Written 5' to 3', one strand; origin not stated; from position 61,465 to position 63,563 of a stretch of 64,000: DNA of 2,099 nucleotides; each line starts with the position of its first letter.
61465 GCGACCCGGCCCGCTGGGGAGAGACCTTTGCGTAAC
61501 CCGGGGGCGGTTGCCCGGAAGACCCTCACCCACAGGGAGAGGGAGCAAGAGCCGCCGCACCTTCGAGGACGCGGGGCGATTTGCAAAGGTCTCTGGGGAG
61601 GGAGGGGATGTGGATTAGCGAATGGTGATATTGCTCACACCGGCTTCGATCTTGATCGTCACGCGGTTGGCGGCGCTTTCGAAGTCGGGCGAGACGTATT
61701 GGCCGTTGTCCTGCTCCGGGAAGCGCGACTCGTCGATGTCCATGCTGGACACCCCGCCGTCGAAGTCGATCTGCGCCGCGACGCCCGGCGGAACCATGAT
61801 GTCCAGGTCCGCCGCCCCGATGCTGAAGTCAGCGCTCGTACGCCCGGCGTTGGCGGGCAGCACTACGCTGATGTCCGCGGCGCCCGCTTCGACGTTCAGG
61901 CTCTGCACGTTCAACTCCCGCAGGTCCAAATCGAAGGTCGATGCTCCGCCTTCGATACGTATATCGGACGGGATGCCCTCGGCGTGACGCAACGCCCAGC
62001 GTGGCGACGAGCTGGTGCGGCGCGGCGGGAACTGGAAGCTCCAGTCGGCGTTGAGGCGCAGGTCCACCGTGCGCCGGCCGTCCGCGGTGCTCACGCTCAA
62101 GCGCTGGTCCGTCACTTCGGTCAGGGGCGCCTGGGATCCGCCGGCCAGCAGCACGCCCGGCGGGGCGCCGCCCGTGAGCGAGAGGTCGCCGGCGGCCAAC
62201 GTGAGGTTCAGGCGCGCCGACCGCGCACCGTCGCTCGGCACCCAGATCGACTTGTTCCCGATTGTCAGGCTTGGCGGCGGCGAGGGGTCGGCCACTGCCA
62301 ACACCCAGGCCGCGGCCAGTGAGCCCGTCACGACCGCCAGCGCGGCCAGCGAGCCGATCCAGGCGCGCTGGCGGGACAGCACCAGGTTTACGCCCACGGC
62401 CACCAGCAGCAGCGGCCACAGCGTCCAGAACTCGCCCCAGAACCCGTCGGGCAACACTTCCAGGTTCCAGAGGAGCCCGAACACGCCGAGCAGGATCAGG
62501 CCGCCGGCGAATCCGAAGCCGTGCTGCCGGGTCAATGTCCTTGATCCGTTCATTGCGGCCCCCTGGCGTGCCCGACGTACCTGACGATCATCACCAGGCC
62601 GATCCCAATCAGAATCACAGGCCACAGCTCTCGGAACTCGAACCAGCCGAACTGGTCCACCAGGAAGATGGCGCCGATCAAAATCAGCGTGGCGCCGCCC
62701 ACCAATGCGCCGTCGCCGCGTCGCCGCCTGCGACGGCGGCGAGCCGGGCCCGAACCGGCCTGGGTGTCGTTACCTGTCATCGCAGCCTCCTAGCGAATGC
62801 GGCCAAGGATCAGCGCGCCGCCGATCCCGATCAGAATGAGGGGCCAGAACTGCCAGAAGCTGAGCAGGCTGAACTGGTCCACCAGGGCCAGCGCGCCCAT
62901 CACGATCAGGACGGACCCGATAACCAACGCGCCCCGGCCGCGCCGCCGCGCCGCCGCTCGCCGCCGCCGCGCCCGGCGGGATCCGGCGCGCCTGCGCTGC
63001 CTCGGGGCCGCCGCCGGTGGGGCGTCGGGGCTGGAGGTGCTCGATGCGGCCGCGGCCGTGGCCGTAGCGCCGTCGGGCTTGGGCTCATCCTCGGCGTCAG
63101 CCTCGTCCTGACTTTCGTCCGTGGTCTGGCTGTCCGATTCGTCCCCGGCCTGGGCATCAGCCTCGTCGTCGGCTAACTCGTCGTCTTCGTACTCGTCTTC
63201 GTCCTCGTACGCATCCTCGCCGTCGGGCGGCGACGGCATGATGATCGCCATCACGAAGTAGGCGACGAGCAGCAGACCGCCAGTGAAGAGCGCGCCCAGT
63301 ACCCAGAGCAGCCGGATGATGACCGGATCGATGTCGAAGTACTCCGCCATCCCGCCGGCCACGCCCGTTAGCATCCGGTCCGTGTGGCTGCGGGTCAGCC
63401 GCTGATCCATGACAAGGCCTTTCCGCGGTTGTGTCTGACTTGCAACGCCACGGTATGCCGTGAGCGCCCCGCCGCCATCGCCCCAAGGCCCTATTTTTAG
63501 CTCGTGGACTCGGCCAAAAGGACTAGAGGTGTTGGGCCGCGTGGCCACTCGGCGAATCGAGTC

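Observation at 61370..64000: Local segmental duplication that captures a MITE filled site and its empty site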

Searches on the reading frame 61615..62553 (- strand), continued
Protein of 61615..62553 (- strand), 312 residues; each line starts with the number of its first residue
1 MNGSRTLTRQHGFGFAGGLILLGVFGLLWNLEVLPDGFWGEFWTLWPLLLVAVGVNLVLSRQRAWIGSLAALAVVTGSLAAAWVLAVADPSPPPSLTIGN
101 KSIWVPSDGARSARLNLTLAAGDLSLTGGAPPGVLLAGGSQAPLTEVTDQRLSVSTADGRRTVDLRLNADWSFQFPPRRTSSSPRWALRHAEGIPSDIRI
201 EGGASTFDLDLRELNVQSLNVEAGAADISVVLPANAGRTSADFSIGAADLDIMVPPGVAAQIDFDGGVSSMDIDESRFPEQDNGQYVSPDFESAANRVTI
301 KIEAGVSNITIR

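Call 65: find_encoding_contigs(protein=P0050, flank=5000, max_places=2)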
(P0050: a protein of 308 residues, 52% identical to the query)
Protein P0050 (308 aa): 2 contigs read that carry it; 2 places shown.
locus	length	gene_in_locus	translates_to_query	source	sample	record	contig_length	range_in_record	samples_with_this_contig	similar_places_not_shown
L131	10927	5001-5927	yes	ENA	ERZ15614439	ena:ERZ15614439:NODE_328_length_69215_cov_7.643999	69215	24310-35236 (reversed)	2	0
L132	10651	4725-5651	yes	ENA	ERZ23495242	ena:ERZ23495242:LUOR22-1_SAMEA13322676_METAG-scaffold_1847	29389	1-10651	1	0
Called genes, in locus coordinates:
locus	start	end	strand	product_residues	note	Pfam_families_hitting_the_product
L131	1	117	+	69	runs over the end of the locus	-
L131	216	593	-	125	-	PF00903:Glyoxalase, PF22677:Ble-like_N (faint), PF13669:Glyoxalase_4 (weak)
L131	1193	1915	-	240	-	PF03741:TerC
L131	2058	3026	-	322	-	-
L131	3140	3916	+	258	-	PF00248:Aldo_ket_red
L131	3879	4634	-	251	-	PF01479:S4, PF00849:PseudoU_synth_2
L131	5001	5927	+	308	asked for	-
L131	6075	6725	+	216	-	-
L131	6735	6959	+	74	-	PF18917:LiaI-LiaF-like_TM1, PF22570:LiaF-TM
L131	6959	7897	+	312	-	PF22570:LiaF-TM (weak), PF17115:Toast_rack_N (faint)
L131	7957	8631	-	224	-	PF00293:NUDIX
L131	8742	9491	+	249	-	PF01261:AP_endonuc_2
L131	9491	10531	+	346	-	PF12715:Abhydrolase_7, PF05448:AXE1 (weak)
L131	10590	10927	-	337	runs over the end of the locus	-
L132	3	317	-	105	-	?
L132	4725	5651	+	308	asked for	-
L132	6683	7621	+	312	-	PF22570:LiaF-TM (weak), PF17115:Toast_rack_N (faint)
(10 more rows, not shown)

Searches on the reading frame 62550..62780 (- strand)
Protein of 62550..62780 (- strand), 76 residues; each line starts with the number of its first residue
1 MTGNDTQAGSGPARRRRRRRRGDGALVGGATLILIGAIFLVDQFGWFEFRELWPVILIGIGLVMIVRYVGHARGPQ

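Call 10: search_protein_families(library=pfam, proteins=[window:62550-62780:-], max_evalue=0.01)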
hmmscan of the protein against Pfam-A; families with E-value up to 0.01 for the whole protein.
window:62550-62780:- (76 aa): 2 families
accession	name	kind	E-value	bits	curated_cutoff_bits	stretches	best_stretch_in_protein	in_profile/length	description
PF18917.5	LiaI-LiaF-like_TM1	-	2.8e-10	40.6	27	1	26-65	1-42/42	LiaI-LiaF-like transmembrane region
PF22570.1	LiaF-TM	-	1.8e-08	35.5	27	1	28-67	2-44/98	LiaF transmembrane domain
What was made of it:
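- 62550..62780 (-): 76-aa LiaI-LiaF-like transmembrane protein. Pfam PF18917, 40.6 bits (call 10).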

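Call 12: find_encoding_contigs(protein=window:62550-62780:-, flank=10000, max_places=6)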
Protein window:62550-62780:- (76 aa): no gene with exactly this product is on record in the collection.

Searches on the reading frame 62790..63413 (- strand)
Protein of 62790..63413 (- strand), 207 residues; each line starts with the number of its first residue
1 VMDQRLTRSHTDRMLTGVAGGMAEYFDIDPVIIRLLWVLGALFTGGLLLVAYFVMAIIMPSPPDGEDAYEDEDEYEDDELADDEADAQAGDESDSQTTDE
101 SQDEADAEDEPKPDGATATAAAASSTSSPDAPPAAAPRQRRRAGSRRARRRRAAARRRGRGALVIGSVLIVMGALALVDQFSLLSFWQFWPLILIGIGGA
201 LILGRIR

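Call 10: search_protein_families(library=pfam, proteins=[window:62790-63413:-], max_evalue=0.01)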
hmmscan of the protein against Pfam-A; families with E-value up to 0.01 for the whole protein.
window:62790-63413:- (207 aa): 4 families
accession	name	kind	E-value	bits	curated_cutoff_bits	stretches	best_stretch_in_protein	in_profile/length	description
PF04024.17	PspC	-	5.2e-22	77.8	25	1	4-61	1-57/58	PspC domain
PF18917.5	LiaI-LiaF-like_TM1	-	1.4e-06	28.7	27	1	163-202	1-42/42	LiaI-LiaF-like transmembrane region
PF21827.1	New_glue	-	0.00035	20.7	31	1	89-157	22-91/94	New glue protein family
PF19779.4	DUF6264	-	0.0042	17.7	31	1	102-182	29-92/183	Family of unknown function (DUF6264)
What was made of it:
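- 62790..63413 (-): PspC-domain membrane protein. Pfam PspC, 77.8 bits (call 10).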

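Call 11: find_encoding_contigs(protein=window:62790-63413:-, flank=10000, max_places=6)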
Protein window:62790-63413:- (207 aa): no gene with exactly this product is on record in the collection.
